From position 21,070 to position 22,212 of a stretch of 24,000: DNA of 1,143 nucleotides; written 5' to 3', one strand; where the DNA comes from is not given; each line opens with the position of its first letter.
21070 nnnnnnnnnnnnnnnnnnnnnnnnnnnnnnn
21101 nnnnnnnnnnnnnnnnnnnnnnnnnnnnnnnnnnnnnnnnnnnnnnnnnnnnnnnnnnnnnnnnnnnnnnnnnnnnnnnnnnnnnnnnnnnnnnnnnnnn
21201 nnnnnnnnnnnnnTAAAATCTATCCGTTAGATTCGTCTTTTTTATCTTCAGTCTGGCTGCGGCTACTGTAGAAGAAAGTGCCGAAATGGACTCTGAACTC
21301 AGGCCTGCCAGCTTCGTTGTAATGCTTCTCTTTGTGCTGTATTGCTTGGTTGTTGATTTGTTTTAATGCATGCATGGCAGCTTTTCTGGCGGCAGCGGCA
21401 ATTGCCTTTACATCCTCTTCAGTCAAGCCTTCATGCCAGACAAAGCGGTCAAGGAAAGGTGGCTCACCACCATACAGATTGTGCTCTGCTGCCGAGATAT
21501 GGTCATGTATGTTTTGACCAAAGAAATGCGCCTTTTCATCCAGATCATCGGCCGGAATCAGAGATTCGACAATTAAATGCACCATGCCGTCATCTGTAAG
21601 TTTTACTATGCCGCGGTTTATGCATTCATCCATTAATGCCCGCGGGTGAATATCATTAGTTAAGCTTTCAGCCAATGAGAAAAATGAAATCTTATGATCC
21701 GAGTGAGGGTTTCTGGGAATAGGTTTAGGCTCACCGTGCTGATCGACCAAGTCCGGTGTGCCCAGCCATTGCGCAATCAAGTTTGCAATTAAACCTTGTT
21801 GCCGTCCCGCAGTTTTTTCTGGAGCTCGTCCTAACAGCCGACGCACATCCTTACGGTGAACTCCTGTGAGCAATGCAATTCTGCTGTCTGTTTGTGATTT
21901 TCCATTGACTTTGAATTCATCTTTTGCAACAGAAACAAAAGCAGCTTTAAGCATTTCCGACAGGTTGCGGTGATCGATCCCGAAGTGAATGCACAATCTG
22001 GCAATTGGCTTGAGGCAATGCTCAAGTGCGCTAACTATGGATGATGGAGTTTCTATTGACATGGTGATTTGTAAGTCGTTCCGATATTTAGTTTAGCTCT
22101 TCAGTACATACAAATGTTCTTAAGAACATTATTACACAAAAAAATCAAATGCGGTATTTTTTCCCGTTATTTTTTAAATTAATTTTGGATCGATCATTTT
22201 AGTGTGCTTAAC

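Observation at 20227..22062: Operon pairing a cytoplasmic HTH-like protein with an exported, anchorless FecR-domain repeat protein: candidate uncharacterised envelope module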

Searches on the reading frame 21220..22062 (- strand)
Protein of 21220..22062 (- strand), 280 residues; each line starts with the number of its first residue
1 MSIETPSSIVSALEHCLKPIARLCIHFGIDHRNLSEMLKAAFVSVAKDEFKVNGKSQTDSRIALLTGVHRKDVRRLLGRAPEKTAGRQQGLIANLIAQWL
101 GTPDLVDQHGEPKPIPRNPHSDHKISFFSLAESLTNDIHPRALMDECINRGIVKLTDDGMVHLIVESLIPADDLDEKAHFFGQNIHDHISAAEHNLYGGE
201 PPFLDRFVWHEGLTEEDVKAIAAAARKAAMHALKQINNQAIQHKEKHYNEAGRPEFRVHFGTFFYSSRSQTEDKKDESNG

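Call 3: search_protein_families(library=pfam, proteins=[window:21220-22062:-], max_evalue=0.1)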
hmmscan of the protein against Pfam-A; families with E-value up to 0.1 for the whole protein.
window:21220-22062:- (280 aa): 1 family
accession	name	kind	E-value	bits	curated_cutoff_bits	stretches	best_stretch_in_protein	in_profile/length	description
PF20112.4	DUF6502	-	1.3e-29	103.3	27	1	11-267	6-261/268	Family of unknown function (DUF6502)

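Call 4: search_protein_families(library=ncbifam, proteins=[window:21220-22062:-], max_evalue=0.1)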
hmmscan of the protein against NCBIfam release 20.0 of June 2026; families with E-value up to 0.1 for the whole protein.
window:21220-22062:- (280 aa): 0 families

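Call 7: find_homologous_proteins(query=window:21220-22062:-)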
Query window:21220-22062:- (280 aa): 270 proteins with E <= 0.001 among 1329 candidates; the best 120 are listed.
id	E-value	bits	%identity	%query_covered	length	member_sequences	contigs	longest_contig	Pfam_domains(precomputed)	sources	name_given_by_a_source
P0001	1.3e-167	574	88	99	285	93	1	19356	PF20112.5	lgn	-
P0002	2.8e-166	570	88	100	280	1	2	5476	PF20112.5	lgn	-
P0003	2.5e-165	567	88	100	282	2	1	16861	PF20112.5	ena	-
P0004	2.1e-164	564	90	98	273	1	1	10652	PF20112.5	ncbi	-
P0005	2.3e-164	564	87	99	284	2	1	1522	PF20112.5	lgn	-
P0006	1.6e-163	561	87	99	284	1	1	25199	PF20112.5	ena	-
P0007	1.1e-162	558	87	98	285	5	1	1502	PF20112.5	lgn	-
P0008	3.2e-162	557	88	97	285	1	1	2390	PF20112.5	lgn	-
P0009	1.8e-161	554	85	100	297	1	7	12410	PF20112.5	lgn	-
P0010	2.6e-161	554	86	100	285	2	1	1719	PF20112.5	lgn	-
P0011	5.1e-161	553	85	100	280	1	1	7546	PF20112.5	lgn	-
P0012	1.6e-160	551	85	100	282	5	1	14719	PF20112.5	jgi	-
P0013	2.5e-160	551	86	100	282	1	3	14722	PF20112.5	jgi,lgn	-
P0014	2.3e-159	547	85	100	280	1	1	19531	PF20112.5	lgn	-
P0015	1.5e-158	545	85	98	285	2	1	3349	PF20112.5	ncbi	-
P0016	2.1e-158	544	85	100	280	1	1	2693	PF20112.5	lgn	-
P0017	2.3e-158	544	84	100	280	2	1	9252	PF20112.5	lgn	-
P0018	2.8e-158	544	84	100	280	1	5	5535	PF20112.5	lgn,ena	-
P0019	1.2e-157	542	83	100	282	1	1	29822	PF20112.5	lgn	-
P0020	8.9e-156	536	82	99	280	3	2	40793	PF20112.5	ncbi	-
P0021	2.6e-154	531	82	100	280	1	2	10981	PF20112.5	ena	-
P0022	3.9e-154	530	83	100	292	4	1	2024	PF20112.5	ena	-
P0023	3.2e-153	527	82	100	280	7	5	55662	PF20112.5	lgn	-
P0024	3.5e-152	524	81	100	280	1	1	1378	PF20112.5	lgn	-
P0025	1.1e-149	516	81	99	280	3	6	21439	PF20112.5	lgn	-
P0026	1.3e-149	515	82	98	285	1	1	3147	PF20112.5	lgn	-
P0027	4.5e-148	510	77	100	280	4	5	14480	PF20112.5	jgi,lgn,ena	jgi:hypothetical protein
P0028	8.2e-148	510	79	100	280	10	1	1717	PF20112.5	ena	-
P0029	3.0e-147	508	81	98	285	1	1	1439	PF20112.5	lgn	-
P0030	3.4e-147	508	78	100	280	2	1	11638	PF20112.5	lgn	-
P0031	6.5e-147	507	78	100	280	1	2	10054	PF20112.5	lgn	-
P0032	2.1e-146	505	76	100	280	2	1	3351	PF20112.5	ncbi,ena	-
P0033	1.0e-145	503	77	100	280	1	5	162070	PF20112.5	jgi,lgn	-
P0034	1.2e-145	503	76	100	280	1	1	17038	PF20112.5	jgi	-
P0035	1.7e-145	502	77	100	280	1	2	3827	PF20112.5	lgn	-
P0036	2.0e-145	502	77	100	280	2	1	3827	PF20112.5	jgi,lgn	jgi:hypothetical protein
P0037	4.1e-145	501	81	97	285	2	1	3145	PF20112.5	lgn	-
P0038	1.1e-144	499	76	100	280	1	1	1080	PF20112.5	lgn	-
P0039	1.0e-143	496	90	84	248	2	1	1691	PF20112.5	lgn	-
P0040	5.9e-143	494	78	100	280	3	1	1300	PF20112.5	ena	-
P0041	7.8e-143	493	75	100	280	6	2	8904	PF20112.5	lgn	-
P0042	1.3e-142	492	78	100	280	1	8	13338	PF20112.5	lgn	-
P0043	3.2e-141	488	77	99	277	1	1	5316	PF20112.5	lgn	-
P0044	1.3e-140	486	75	100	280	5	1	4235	PF20112.5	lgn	-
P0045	2.7e-140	485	76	99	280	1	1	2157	PF20112.5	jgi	jgi:hypothetical protein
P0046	5.8e-140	484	75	99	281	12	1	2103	PF20112.5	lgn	-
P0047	9.7e-140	483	75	99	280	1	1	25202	PF20112.5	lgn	-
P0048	1.0e-139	483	77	98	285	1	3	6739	PF20112.5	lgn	-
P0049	3.6e-139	481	75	99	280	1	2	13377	PF20112.5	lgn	-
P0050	8.1e-139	480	77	98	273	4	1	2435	PF20112.5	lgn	-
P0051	2.1e-138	479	75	95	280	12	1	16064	PF20112.5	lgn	-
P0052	1.9e-137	476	73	100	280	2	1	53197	PF20112.5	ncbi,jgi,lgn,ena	ncbi:MAG: DUF6502 family protein [Methylotenera sp.]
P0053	2.7e-137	475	74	98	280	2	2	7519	PF20112.5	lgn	-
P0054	2.1e-136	472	74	99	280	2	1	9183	PF20112.5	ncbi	-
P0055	3.2e-136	472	74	99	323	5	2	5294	PF20112.5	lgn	-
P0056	7.4e-135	467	72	100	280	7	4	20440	PF20112.5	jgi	-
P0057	1.2e-132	460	71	99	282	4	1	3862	PF20112.5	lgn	-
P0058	1.4e-131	456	72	99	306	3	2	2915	PF20112.5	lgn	-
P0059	1.5e-131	456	72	99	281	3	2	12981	PF20112.5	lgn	-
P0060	2.4e-131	456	72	97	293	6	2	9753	PF20112.5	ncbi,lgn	-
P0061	9.2e-130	450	71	99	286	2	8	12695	PF20112.5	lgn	-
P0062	3.4e-128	445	71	99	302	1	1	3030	PF20112.5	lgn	-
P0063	4.7e-127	441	71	99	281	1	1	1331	PF20112.5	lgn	-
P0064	7.4e-127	441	70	99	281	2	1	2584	PF20112.5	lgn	-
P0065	4.6e-126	438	69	100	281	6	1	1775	PF20112.5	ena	-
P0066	1.1e-125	437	77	87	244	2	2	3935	PF20112.5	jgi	jgi:hypothetical protein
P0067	1.3e-125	437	88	76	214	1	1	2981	PF20112.5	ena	-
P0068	4.7e-125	435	68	99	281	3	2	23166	PF20112.5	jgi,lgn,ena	jgi:hypothetical protein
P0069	3.4e-124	432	68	100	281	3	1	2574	PF20112.5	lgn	-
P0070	1.1e-123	430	68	100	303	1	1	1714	PF20112.5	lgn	-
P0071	5.7e-108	379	89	66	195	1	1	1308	PF20112.5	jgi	jgi:hypothetical protein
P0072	2.0e-99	351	58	96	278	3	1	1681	PF20112.5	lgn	-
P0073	2.7e-99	350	61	96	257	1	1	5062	PF20112.5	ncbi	ncbi:MAG: DUF6502 family protein [Methylotenera sp.]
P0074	3.2e-81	291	48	100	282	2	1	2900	PF20112.5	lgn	-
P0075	7.0e-78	280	70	64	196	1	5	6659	PF20112.5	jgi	jgi:hypothetical protein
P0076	1.9e-72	262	45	98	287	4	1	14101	PF20112.5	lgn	-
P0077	3.4e-71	258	48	88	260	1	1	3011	PF20112.5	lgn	-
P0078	1.6e-67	246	46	93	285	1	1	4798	PF20112.5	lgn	-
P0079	3.2e-61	226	65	57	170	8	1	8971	PF20112.5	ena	-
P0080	1.7e-60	223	40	98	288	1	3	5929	PF20112.5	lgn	-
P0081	1.1e-59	221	42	98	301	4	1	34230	PF20112.5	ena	-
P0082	4.4e-59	219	63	57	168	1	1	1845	PF20112.5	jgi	jgi:hypothetical protein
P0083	7.1e-59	218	65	57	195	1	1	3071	PF20112.5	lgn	-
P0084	1.6e-58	217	63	58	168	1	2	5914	PF20112.5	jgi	jgi:hypothetical protein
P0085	4.8e-58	215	42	94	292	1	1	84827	PF20112.5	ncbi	-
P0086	7.5e-58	215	63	57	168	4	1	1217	PF20112.5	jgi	jgi:hypothetical protein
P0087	2.2e-57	213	64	58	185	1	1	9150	PF20112.5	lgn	-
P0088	3.1e-57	213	41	97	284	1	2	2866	PF20112.5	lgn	-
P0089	3.5e-57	212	61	57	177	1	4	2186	PF20112.5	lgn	-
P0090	7.0e-57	211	38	98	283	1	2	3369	PF20112.5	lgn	-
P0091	7.0e-57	211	62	57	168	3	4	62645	PF20112.5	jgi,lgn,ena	-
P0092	8.9e-57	211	42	98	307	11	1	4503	PF20112.5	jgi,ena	-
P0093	9.7e-57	211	62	57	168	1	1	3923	PF20112.5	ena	-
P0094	9.7e-57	211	62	57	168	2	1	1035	PF20112.5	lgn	-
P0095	1.6e-56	210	61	57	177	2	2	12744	PF20112.5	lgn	-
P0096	1.8e-56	210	37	97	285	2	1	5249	PF20112.5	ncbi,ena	-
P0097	3.2e-56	209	41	91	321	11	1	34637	PF20112.5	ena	-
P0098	3.5e-56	209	41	98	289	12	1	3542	PF20112.5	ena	-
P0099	4.4e-56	209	61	57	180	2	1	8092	PF20112.5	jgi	-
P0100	5.6e-56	208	61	57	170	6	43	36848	PF20112.5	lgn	-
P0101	5.7e-56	208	38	96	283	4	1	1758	PF20112.5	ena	-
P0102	8.2e-56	208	61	57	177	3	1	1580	PF20112.5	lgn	-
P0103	1.1e-55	207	61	57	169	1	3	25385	PF20112.5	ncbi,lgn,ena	-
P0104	2.9e-55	206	39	94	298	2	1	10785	PF20112.5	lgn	-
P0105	4.5e-55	205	59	59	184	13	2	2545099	PF20112.5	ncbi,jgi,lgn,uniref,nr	ncbi:DUF6502 family protein [Methylotenera sp. G11]|uniref:DUF6502 family protein n=1 Tax=Methyloten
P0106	8.3e-55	205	40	96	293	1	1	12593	PF20112.5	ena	-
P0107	8.7e-55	204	38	98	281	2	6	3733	PF20112.5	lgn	-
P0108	3.0e-54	203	40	94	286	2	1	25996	PF20112.5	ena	-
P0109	4.4e-54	202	39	98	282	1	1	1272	PF20112.5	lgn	-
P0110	4.7e-54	202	38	97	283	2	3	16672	PF20112.5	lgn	-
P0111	4.9e-54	202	39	91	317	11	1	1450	PF20112.5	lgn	-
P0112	5.5e-54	202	39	92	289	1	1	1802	PF20112.5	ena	-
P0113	8.7e-54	201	38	98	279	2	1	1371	PF20112.5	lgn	-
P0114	1.3e-53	201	39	94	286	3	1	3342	PF20112.5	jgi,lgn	-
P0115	1.5e-53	200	39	95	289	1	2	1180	PF20112.5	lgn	-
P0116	1.6e-53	200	39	97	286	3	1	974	PF20112.5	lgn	-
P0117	1.8e-53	200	40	98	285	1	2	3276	PF20112.5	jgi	jgi:hypothetical protein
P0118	2.2e-53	200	37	93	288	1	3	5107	PF20112.5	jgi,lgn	-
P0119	2.2e-53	200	38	96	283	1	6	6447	PF20112.5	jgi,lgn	jgi:hypothetical protein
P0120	3.3e-53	199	39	96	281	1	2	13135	PF20112.5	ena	-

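Call 11: find_related_loci(query=A1, collection=genome_contigs, flank=6000)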
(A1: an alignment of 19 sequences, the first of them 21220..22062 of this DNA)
Query A1 (280 aa) in genome_contigs; peptide patterns used: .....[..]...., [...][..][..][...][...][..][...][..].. (x = any residue, [..] = any of these).
599 stretches matched a pattern (row limit reached: there are more); 560 encode a relative of the query (tblastn E <= 1e-3); the best 80 are kept; 80 distinct loci.
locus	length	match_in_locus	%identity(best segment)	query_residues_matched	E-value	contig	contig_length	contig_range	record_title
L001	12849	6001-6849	88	1-278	5e-173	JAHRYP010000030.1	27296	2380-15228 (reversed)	MAG: Methylotenera sp. isolate AG31 NODE_456_length_27296_cov_4.121361, whole genome shotgun sequence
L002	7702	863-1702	73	1-279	6e-137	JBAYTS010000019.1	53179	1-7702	MAG: Methylotenera sp. isolate SO_2016_LW3_14 scaffold00912_LW162_2016, whole genome shotgun sequence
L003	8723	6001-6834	85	1-279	1e-163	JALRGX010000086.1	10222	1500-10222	MAG: Methylotenera sp. isolate MLJ.18 MLJ_634608, whole genome shotgun sequence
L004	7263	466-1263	48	3-268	1e-84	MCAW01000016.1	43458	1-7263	Methylophilales bacterium LSUCC0135 Ga0101429_116, whole genome shotgun sequence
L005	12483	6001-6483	65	5-165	7e-67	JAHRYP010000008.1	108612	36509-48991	MAG: Methylotenera sp. isolate AG31 NODE_111_length_108612_cov_5.042088, whole genome shotgun sequence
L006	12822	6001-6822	40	5-278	2e-65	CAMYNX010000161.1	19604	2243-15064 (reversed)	MAG: uncultured Gammaproteobacteria bacterium isolate FCS_M_Gamma_074 genome assembly, contig: scaffold_9068, whole geno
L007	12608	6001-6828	40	5-280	1e-64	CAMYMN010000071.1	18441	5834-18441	MAG: uncultured Gammaproteobacteria bacterium isolate ES_Gamma_065 genome assembly, contig: scaffold_2618, whole genome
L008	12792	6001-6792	40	2-266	1e-63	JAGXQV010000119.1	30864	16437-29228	MAG: Sulfuricella sp. isolate CROMO_A_6 c_000000564672, whole genome shotgun sequence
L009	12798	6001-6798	41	5-267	1e-63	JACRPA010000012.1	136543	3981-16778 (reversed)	MAG: Rhodocyclales bacterium isolate NC_groundwater_1975_Pr3_S-0.2um_66_25 scaffold_884282, whole genome shotgun sequenc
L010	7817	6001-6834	40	4-279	6e-63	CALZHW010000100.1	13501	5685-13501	MAG: uncultured Ectothiorhodospiraceae bacterium isolate FCS_M_Gamma_062.3 genome assembly, contig: NODE_273_length_1350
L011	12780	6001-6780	46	6-265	5e-63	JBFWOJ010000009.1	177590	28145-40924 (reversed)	MAG: Rhodospirillaceae bacterium isolate CA_2019_TPBF_133 NODE_795_length_177590_cov_7.712441_TPBF, whole genome shotgun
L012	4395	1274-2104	41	4-277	1e-62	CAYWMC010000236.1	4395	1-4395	MAG TPA_asm: uncultured Klebsiella sp. isolate SRP302895_co1_359 genome assembly, contig: NODE_43960_length_4395_cov_6.2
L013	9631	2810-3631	41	5-278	2e-62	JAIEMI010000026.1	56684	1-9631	MAG: Rhodospirillaceae bacterium isolate co.spades.CONCOCT.2.5kb_034 c_000000000002, whole genome shotgun sequence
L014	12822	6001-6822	38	6-279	3e-62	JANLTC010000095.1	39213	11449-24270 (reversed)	MAG: Deltaproteobacteria bacterium isolate OTE_25_metabat_248 OTE_25_k141_3986154, whole genome shotgun sequence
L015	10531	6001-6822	43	6-279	4e-62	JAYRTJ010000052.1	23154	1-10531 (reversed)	MAG: Rhodospirillaceae bacterium isolate NJ_NJASGE1bin.36 NODE_1397_length_23154_cov_5.977809, whole genome shotgun sequ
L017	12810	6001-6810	38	4-273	8e-62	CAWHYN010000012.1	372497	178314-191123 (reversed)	MAG: uncultured beta proteobacterium isolate MFD01476.bin.1.209 genome assembly, contig: contig_20770, whole genome shot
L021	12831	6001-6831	41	2-276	6e-61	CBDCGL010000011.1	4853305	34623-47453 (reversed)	MAG: Alphaproteobacteria bacterium isolate 1aaad041-7d8d-4bc2-879e-c771ea6528e9 genome assembly, contig: chromosome_2, w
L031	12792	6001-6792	39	11-278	4e-60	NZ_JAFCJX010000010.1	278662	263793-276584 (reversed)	Bradyrhizobium jicamae strain SZCCT0349 NODE_10, whole genome shotgun sequence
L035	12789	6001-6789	37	4-266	2e-59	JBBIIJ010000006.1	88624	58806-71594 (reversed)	MAG: Sideroxydans sp. isolate EPF170215_bin_136 NODE_175_length_88624_cov_1.73992, whole genome shotgun sequence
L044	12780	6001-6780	40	6-265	4e-59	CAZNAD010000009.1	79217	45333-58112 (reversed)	MAG TPA_asm: uncultured Gallionellaceae bacterium isolate SRP302447_co1_355 genome assembly, contig: NODE_1044_length_79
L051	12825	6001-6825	39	2-277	9e-59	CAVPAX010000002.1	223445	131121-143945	MAG: uncultured beta proteobacterium isolate MFD00032.bin.2.225 genome assembly, contig: contig_22587, whole genome shot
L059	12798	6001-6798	38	13-280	5e-58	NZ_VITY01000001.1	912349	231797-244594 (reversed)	Bradyrhizobium macuxiense strain BR 10355 Ga0314222_101, whole genome shotgun sequence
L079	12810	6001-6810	36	4-273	4e-57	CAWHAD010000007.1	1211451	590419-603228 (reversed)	MAG: uncultured beta proteobacterium isolate MFD01299.bin.2.38 genome assembly, contig: contig_22530, whole genome shotg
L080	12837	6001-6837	40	2-278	5e-57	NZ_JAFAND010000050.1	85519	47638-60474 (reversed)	MAG: Paludibacterium sp. isolate CP_BE_RX_R2_11 BE_RX_R2_k147_2689137, whole genome shotgun sequence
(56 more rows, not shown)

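Call 21: search_protein_families(library=pfam, proteins=[L011:8143-9024:-, L044:8077-8850:+, L017:8557-9840:+, L011:3421-5430:+, L011:8964-11468:-, L005:8075-9082:-, L005:4873-5652:+, L031:8078-9457:-, L008:6803-8641:+, L080:8777-9967:+], max_evalue=0.001)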
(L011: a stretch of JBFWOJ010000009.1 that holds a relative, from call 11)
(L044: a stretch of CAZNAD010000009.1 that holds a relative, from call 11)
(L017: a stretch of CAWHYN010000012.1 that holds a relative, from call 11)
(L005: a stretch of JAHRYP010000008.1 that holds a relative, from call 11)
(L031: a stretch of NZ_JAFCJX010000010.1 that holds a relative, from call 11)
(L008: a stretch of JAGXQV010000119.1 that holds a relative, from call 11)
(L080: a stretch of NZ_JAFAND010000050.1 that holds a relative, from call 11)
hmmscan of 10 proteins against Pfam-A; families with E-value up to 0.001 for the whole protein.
L011:8143-9024:- (293 aa): 0 families

L044:8077-8850:+ (257 aa): 0 families

L017:8557-9840:+ (427 aa): 7 families
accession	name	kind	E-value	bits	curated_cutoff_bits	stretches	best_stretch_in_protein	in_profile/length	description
PF13371.12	TPR_9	-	1.7e-10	41.2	35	1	50-119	3-72/73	Tetratricopeptide repeat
PF14559.12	TPR_19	-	1.7e-09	38.3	25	1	64-114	13-63/68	Tetratricopeptide repeat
PF13432.12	TPR_16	-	4.7e-09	37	32.7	1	46-102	1-56/65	Tetratricopeptide repeat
PF13181.12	TPR_8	-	2.5e-06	27.6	25.7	0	78-107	3-32/34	Tetratricopeptide repeat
PF07719.23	TPR_2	-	3.2e-06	27.3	27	1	78-107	3-32/34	Tetratricopeptide repeat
PF13428.12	TPR_14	-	7.3e-05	23.5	23.5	0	77-112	2-37/44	Tetratricopeptide repeat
PF13431.12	TPR_17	-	0.00084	19.9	24.4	0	65-97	2-34/34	Tetratricopeptide repeat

L011:3421-5430:+ (669 aa): 6 families
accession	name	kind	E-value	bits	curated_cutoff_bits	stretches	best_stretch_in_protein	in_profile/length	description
PF01266.30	DAO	-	2.4e-39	136.3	27.9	1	281-636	2-351/353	FAD dependent oxidoreductase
PF05430.17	Methyltransf_30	-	8.2e-38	129.5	22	1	131-254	4-122/124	S-adenosyl-L-methionine-dependent methyltransferase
PF01494.25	FAD_binding_3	-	9.6e-05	22.2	22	1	281-317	4-40/349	FAD binding domain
PF13450.12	NAD_binding_8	-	0.00013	22.6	21.9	1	283-313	1-31/68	NAD(P)-binding Rossmann-like domain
PF00070.33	Pyr_redox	-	0.00024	22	22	1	280-314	1-35/82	Pyridine nucleotide-disulphide oxidoreductase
PF13454.12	NAD_binding_9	-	0.00059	20.3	21.8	0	282-312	1-35/155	FAD-NAD(P)-binding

L011:8964-11468:- (834 aa): 2 families
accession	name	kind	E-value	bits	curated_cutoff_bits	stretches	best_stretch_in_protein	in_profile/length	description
PF11856.13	DUF3376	-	1e-18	68.4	25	1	593-781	204-401/514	Protein of unknown function (DUF3376)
PF01734.28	Patatin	-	4.1e-12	47.1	27.7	1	79-345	21-191/191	Patatin-like phospholipase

L005:8075-9082:- (335 aa): 1 family
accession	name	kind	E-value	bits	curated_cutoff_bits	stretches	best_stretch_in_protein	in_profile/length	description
PF00072.30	Response_reg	-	9.8e-10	39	30.2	1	15-124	1-108/111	Response regulator receiver domain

L005:4873-5652:+ (259 aa): 5 families
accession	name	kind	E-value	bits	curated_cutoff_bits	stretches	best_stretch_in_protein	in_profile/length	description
PF00005.33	ABC_tran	-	6.1e-30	105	25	1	26-184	1-137/137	ABC transporter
PF13304.12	AAA_21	-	1.8e-16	61.5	27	2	131-214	220-300/304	AAA domain, putative AbiEii toxin, Type IV TA system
PF02463.25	SMC_N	-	3.1e-08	33.8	40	1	35-220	23-205/220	RecF/RecN/SMC N terminal domain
PF13401.12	AAA_22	-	4.9e-06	27.3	27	1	36-140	5-83/130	AAA domain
PF03193.22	RsgA_GTPase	-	0.00076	19.8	30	0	24-56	95-126/174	RsgA GTPase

L031:8078-9457:- (459 aa): 3 families
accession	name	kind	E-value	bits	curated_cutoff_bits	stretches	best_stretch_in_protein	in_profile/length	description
PF01551.29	Peptidase_M23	-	1.8e-35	121.5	28.7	1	352-446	2-96/96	Peptidase family M23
PF19353.4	DUF5930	-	6.3e-08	32.5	27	0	57-147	31-121/320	Family of unknown function (DUF5930)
PF14362.11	DUF4407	-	0.00013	21.8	31.3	1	74-249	90-239/297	Domain of unknown function (DUF4407)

L008:6803-8641:+ (613 aa): 1 family
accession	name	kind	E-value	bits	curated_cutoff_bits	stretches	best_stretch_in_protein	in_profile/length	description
PF04773.18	FecR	-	1.2e-07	32.6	24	1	121-203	3-77/97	FecR protein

L080:8777-9967:+ (396 aa): 5 families
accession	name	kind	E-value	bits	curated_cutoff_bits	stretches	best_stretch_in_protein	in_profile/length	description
PF13428.12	TPR_14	-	2.2e-07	31.3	23.5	1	20-57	6-43/44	Tetratricopeptide repeat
PF14559.12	TPR_19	-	9.5e-07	29.5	25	1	25-86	1-63/68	Tetratricopeptide repeat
PF04575.19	SlipAM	-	3e-06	27.4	22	1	102-272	1-162/288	Surface lipoprotein assembly modifier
PF13432.12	TPR_16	-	9e-06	26.5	32.7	1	24-80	6-62/65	Tetratricopeptide repeat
PF13371.12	TPR_9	-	2e-05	25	35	1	24-95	4-72/73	Tetratricopeptide repeat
